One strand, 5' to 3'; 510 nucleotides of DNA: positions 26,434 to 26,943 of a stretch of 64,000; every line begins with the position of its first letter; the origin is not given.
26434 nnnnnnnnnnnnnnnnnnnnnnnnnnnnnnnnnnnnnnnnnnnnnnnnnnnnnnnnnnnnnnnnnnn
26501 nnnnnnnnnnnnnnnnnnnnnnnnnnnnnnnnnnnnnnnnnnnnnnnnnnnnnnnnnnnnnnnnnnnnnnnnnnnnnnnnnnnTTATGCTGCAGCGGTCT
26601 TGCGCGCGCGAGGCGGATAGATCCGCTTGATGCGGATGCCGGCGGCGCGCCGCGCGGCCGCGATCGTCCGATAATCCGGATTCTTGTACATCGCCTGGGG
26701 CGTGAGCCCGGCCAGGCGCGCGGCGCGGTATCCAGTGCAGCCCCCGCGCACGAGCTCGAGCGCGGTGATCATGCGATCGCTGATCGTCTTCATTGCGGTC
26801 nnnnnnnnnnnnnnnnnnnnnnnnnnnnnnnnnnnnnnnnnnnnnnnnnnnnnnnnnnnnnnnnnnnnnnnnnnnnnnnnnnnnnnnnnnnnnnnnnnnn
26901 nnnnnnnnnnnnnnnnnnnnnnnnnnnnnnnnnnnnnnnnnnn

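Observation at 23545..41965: Recurrent 8-7-8 inverted-repeat motif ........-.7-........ in at least four intergenic promoter regions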

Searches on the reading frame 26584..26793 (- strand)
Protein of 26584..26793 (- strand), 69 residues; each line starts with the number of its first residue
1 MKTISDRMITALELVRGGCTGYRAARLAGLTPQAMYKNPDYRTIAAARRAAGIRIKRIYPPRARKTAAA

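Call 44: search_protein_families(library=phrogs, proteins=[window:26584-26793:-], max_evalue=0.00001)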
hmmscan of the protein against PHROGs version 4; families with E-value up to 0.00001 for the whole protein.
window:26584-26793:- (69 aa): 0 families

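Call 48: search_protein_families(library=pfam, proteins=[window:26584-26793:-], max_evalue=0.05)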
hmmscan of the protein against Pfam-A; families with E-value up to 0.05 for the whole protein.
window:26584-26793:- (69 aa): 0 families

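Call 89: search_protein_families(library=phrogs, proteins=[window:26584-26793:-], max_evalue=0.01)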
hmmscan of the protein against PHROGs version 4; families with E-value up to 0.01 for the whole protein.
window:26584-26793:- (69 aa): 0 families
